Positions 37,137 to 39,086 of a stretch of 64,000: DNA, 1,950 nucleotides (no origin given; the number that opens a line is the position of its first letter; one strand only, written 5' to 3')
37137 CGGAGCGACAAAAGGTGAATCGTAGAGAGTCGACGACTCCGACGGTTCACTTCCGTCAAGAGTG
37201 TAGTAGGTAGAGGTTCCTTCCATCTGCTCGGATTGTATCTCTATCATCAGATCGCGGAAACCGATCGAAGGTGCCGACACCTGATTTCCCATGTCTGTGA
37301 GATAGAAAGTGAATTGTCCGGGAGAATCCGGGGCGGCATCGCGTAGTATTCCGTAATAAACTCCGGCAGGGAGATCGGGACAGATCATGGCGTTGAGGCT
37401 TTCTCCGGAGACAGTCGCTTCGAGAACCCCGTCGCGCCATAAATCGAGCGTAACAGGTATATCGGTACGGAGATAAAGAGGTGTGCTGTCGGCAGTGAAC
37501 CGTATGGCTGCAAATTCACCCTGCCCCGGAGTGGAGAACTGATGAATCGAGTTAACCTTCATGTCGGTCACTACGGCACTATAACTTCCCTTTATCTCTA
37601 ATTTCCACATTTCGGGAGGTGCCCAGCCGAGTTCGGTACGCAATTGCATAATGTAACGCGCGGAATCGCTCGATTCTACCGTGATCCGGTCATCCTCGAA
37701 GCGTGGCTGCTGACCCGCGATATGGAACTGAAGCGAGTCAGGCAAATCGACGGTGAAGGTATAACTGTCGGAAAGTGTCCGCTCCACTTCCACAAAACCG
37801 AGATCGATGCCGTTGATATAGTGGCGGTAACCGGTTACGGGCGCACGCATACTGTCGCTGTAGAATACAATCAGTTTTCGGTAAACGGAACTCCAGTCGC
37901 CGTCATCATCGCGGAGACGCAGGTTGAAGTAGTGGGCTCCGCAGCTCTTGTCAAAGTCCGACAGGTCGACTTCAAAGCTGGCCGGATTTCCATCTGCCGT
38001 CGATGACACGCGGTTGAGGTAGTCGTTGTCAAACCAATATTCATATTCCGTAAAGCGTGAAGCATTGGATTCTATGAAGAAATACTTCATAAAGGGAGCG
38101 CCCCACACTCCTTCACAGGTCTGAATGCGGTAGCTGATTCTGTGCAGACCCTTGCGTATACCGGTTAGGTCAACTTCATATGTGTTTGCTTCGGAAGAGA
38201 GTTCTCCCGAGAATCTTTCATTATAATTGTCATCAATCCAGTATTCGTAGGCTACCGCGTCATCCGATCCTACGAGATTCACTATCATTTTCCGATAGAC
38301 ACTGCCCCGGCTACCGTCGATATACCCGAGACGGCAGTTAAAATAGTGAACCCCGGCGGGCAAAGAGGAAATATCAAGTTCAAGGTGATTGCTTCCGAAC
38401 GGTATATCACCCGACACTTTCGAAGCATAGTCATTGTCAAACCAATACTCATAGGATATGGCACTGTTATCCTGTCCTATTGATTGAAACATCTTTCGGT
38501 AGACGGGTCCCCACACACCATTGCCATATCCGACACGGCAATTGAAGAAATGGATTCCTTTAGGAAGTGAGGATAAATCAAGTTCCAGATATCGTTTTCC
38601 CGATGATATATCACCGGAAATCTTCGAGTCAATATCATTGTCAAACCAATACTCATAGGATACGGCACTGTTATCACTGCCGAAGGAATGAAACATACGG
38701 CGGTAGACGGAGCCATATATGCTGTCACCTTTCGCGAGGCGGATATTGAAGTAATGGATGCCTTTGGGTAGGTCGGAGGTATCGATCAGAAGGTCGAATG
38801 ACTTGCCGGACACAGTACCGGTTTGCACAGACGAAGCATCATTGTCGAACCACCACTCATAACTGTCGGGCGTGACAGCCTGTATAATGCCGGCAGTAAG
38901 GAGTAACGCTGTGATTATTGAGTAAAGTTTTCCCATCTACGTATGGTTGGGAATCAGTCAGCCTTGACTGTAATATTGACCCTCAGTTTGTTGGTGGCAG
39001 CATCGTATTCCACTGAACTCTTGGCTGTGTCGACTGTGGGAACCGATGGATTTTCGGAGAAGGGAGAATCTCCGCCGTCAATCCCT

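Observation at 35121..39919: Two-gene split-Ig docking system: a five-valent T9SS scaffold with half-Ig repeats and a partner ending in the two missing strands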

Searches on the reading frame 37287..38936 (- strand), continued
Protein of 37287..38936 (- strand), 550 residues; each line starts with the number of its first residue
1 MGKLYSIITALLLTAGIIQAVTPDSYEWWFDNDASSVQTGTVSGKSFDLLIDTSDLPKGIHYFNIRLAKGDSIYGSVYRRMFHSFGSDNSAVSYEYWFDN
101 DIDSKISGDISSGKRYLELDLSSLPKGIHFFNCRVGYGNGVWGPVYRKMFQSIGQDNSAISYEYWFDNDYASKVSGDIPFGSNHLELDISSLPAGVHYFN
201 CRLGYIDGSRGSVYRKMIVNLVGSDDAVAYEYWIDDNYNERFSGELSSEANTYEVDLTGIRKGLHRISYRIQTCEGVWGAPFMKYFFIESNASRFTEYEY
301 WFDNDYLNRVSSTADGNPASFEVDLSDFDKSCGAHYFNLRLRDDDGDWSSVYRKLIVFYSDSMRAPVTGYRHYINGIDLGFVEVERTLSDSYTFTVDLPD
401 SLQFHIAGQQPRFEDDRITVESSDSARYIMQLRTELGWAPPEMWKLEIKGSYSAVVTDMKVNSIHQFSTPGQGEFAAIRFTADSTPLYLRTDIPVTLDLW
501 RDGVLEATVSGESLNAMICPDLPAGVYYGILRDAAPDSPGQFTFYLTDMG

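Call 60: find_homologous_proteins(query=A7, max_evalue=0.001)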
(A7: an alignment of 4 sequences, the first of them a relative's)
Query A7 (4 sequences) (337 aa, profile of the alignment): 353 proteins with E <= 0.001 among 8000 candidates; the best 120 are listed.
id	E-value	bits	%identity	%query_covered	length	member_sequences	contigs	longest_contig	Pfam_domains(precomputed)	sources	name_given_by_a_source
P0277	9.9e-132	457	26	99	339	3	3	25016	-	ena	-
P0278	3.1e-121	423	100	100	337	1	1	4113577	-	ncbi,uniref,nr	ncbi:hypothetical protein [Thalassobellus suaedae]|uniref:Right handed beta helix domain-containing 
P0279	1.2e-113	398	37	99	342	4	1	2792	-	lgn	-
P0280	8.2e-112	392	23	99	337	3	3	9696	-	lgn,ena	-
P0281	2.9e-111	390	40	16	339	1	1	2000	-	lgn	-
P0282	1.8e-107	377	25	99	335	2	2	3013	-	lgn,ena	-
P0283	2.5e-105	370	25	99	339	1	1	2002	-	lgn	-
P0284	4.3e-105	370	33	23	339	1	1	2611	-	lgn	-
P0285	5.8e-104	366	81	100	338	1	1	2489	-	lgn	-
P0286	3.0e-103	363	81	100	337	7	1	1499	-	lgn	-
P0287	9.1e-103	362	39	15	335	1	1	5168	-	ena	-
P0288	1.8e-102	361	39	16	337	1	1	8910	-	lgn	-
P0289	3.4e-102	360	82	100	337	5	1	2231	-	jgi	-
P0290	3.7e-102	360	81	95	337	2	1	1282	-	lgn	-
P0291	4.4e-102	360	40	100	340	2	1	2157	-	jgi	jgi:hypothetical protein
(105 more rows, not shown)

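Call 65: search_solved_structures(query=P0140, max_evalue=1, show_alignments=3)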
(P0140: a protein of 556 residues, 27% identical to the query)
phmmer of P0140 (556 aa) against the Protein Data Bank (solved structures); distinct sequences matched with E-value up to 1: 1.
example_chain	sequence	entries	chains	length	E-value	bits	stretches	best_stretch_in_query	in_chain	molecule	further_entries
5in2_A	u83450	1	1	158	0.69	12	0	41-70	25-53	Extracellular superoxide dismutase [Cu-Zn]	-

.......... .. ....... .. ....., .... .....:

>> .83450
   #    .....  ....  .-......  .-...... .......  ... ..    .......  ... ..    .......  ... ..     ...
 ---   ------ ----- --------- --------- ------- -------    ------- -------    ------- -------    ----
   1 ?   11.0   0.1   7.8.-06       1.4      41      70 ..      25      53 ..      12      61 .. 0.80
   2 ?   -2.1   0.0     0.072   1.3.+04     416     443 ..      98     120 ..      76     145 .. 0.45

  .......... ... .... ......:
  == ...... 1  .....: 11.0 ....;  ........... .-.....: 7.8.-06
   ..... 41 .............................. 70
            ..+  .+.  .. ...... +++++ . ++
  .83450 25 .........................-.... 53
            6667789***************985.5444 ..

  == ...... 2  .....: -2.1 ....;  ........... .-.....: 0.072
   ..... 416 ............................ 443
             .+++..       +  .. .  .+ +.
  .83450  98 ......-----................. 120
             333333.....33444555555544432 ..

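Call 80: search_protein_families(library=pfam, proteins=[P0141, P0142, P0169, P0173, P0196, P0204, P0210, P0226, P0234, P0239], max_evalue=0.00001)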
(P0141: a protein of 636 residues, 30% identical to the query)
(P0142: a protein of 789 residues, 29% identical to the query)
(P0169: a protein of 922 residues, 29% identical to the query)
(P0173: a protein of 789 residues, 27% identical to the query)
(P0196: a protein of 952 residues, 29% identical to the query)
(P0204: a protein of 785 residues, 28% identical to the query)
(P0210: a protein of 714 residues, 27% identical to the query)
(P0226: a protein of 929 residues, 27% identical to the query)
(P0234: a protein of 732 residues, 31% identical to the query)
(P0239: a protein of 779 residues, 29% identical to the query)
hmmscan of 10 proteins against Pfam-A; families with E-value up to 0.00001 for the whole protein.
P0141 (636 aa): 2 families
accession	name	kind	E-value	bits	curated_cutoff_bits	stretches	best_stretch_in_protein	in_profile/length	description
PF18911.6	PKD_4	-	1.2e-13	51.4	27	1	484-533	16-70/85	PKD domain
PF00801.26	PKD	-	1.3e-10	41.5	23.5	1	487-533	16-67/80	PKD domain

P0142 (789 aa): 3 families
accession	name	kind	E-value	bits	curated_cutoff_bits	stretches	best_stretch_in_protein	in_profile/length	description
PF18911.6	PKD_4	-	4e-21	75.3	27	2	464-535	1-76/85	PKD domain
PF00801.26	PKD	-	3.6e-17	62.6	23.5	2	473-539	6-77/80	PKD domain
PF18962.6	Por_Secre_tail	-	3.4e-13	50.1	27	1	711-787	1-75/75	Secretion system C-terminal sorting domain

P0169 (922 aa): 5 families
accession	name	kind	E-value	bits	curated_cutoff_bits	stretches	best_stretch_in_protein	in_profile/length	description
PF18962.6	Por_Secre_tail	-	2e-11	44.4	27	1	844-919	1-73/75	Secretion system C-terminal sorting domain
PF18911.6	PKD_4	-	1.1e-09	38.7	27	1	473-538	4-72/85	PKD domain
PF00801.26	PKD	-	1.3e-07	32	23.5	0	499-536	28-67/80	PKD domain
PF18981.6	InlK_D3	-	2.1e-06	28.1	25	0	796-831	37-72/75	Internalin K domain (D3/D4)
PF19081.6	Ig_7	-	6.1e-06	26.9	27.3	0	624-691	3-80/84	Ig-like domain CHU_C associated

P0173 (789 aa): 4 families
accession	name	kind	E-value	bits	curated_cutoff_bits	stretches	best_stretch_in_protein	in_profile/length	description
PF18911.6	PKD_4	-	9.3e-24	83.7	27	2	467-536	4-77/85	PKD domain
PF00801.26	PKD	-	6e-20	71.5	23.5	2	481-536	14-74/80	PKD domain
PF18962.6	Por_Secre_tail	-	1.4e-13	51.4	27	1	711-787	1-75/75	Secretion system C-terminal sorting domain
PF16967.11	TcfC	-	4.6e-10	39.4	29.4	0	351-383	33-65/68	E-set like domain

P0196 (952 aa): 4 families
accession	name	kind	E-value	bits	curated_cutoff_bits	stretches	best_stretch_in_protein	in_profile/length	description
PF18962.6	Por_Secre_tail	-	1.3e-12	48.3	27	1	878-944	1-70/75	Secretion system C-terminal sorting domain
PF22585.3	Sialidase-like_CBM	-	3.3e-08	34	27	0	582-642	63-123/156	Sialidase-like, CBM domain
PF00801.26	PKD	-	9.9e-08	32.3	23.5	1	423-472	31-78/80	PKD domain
PF18911.6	PKD_4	-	9.6e-07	29.2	27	1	417-473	30-82/85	PKD domain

P0204 (785 aa): 3 families
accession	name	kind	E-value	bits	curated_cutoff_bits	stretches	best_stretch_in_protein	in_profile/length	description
PF18911.6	PKD_4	-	6.4e-21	74.6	27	2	464-530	4-74/85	PKD domain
PF18962.6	Por_Secre_tail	-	1e-14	55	27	1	708-781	1-74/75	Secretion system C-terminal sorting domain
PF00801.26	PKD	-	1.3e-12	48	23.5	1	480-527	16-68/80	PKD domain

P0210 (714 aa): 5 families
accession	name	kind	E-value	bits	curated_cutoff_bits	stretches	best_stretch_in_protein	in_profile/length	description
PF18911.6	PKD_4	-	5.6e-24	84.4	27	2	392-461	4-77/85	PKD domain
PF00801.26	PKD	-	4.9e-19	68.6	23.5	2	406-460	14-73/80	PKD domain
PF18962.6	Por_Secre_tail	-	5.2e-14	52.7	27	1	636-712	1-75/75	Secretion system C-terminal sorting domain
PF16967.11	TcfC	-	7.5e-10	38.7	29.4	0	120-159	26-66/68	E-set like domain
PF11589.14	DUF3244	-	4.4e-06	27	25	0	647-704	33-89/96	Domain of unknown function (DUF3244)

P0226 (929 aa): 3 families
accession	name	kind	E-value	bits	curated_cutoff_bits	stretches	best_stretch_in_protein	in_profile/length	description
PF18911.6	PKD_4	-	6.5e-31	106.7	27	2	470-543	4-81/85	PKD domain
PF00801.26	PKD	-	5.7e-15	55.5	23.5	2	474-544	4-79/80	PKD domain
PF18962.6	Por_Secre_tail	-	1.9e-12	47.7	27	1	850-925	1-73/75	Secretion system C-terminal sorting domain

P0234 (732 aa): 3 families
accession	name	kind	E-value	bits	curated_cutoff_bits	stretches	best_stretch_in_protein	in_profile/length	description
PF18911.6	PKD_4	-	1.1e-12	48.2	27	1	405-466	15-81/85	PKD domain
PF18962.6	Por_Secre_tail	-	1.5e-10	41.6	27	1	660-730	1-74/75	Secretion system C-terminal sorting domain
PF00801.26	PKD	-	2.7e-09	37.3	23.5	1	410-466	17-78/80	PKD domain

P0239 (779 aa): 4 families
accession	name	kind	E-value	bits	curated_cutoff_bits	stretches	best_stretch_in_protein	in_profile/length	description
PF18911.6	PKD_4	-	9.5e-24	83.7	27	2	409-457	17-70/85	PKD domain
PF00801.26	PKD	-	8.2e-18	64.6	23.5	2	409-457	14-67/80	PKD domain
PF18962.6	Por_Secre_tail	-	2.6e-09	37.7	27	1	713-773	1-66/75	Secretion system C-terminal sorting domain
PF19077.6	Big_13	-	1.3e-06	29.2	27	0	131-152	68-89/102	Bacterial Ig-like domain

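Call 93: find_encoding_contigs(protein=P0147, flank=2500, max_places=1)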
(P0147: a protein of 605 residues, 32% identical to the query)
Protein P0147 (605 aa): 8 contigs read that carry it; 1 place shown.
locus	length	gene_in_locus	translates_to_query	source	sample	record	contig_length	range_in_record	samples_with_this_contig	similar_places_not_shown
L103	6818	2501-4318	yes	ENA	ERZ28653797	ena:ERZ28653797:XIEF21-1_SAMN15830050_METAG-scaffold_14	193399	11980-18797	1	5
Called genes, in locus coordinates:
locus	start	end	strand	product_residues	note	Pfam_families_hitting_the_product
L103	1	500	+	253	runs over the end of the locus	-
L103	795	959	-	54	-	-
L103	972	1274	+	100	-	PF01909:NTP_transf_2, PF18765:Polbeta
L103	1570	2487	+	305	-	-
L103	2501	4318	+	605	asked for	PF18998:Flg_new_2 (faint), PF18962:Por_Secre_tail (faint), PF09479:Flg_new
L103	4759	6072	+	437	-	PF00009:GTP_EFTU, PF01926:MMR_HSR1, PF02421:FeoB_N, PF04548:AIG1 (weak), PF00009:GTP_EFTU, PF01926:MMR_HSR1, PF02421:FeoB_N, PF14714:KH_dom-like, +7 more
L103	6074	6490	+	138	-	-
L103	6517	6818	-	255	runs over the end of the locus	PF00005:ABC_tran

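Call 94: find_encoding_contigs(protein=P0159, flank=2500, max_places=1)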
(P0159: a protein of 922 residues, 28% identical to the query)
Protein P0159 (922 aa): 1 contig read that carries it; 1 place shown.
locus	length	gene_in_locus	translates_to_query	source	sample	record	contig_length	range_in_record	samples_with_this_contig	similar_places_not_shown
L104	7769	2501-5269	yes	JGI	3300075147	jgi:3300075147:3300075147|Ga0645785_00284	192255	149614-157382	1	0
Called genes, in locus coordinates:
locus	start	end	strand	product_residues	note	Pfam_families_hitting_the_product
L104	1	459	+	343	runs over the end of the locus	-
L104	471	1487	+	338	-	-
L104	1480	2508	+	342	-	-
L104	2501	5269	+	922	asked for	PF16967:TcfC (faint), PF18962:Por_Secre_tail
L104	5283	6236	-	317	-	PF02779:Transket_pyr, PF02780:Transketolase_C, PF22613:Transketolase_C_1 (faint)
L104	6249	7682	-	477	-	PF13519:VWA_2 (weak)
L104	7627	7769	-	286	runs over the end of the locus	PF13292:DXP_synthase_N, PF00456:Transketolase_N, PF00676:E1_dh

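Call 95: find_encoding_contigs(protein=P0173, flank=2500, max_places=1)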
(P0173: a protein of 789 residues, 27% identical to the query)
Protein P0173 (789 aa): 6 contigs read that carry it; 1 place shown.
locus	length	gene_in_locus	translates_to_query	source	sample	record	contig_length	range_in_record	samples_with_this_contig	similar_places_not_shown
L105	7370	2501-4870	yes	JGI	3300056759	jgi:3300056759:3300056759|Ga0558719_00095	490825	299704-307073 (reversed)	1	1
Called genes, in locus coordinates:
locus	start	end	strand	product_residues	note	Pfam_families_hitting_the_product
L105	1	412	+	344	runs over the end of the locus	-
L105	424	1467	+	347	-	-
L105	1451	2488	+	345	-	-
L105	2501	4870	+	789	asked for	PF16967:TcfC (faint), PF00801:PKD, PF18911:PKD_4, PF00801:PKD (weak), PF18911:PKD_4, PF18962:Por_Secre_tail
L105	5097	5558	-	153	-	-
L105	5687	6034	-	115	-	PF13715:CarbopepD_reg_2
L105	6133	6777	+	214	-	PF01118:Semialdhyde_dh (weak), PF13460:NAD_binding_10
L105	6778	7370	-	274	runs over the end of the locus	PF00582:Usp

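Call 96: find_encoding_contigs(protein=P0226, flank=2500, max_places=1)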
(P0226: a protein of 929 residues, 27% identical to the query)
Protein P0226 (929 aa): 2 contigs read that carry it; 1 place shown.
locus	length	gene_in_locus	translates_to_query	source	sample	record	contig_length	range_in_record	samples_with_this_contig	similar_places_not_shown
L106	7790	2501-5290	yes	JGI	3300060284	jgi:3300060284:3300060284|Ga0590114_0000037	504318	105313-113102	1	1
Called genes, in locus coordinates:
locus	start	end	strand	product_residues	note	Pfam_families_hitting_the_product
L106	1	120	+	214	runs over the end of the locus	PF01323:DSBA, PF13462:Thioredoxin_4 (faint)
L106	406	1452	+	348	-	-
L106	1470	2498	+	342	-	-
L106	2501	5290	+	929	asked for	PF00801:PKD, PF18911:PKD_4, PF00801:PKD (weak), PF18911:PKD_4, PF18962:Por_Secre_tail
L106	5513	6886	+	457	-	PF01546:Peptidase_M20, PF07687:M20_dimer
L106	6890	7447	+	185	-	PF07883:Cupin_2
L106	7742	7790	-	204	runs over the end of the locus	PF01557:FAA_hydrolase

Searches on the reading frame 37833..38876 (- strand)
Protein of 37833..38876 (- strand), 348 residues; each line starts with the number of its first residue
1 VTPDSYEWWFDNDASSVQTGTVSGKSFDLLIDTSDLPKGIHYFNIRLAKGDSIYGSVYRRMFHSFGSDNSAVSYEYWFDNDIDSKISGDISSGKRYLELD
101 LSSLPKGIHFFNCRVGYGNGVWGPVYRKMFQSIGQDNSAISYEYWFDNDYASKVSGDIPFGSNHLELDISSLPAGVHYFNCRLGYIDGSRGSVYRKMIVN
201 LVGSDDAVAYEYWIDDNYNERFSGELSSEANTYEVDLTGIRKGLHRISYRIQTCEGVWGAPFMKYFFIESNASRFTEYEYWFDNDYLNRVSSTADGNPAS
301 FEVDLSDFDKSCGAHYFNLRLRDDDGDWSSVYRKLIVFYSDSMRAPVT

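Call 18: search_solved_structures(query=window:37833-38876:-, max_evalue=10, show_alignments=3)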
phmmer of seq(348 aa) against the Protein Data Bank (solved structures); distinct sequences matched with E-value up to 10: 2.
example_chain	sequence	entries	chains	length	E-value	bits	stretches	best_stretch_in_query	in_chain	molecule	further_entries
6q50_A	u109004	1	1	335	0.28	13.6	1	119-179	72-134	MPT-4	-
4xtk_A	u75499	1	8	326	0.75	12.2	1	78-124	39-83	CRISPR-associated endonuclease Cas1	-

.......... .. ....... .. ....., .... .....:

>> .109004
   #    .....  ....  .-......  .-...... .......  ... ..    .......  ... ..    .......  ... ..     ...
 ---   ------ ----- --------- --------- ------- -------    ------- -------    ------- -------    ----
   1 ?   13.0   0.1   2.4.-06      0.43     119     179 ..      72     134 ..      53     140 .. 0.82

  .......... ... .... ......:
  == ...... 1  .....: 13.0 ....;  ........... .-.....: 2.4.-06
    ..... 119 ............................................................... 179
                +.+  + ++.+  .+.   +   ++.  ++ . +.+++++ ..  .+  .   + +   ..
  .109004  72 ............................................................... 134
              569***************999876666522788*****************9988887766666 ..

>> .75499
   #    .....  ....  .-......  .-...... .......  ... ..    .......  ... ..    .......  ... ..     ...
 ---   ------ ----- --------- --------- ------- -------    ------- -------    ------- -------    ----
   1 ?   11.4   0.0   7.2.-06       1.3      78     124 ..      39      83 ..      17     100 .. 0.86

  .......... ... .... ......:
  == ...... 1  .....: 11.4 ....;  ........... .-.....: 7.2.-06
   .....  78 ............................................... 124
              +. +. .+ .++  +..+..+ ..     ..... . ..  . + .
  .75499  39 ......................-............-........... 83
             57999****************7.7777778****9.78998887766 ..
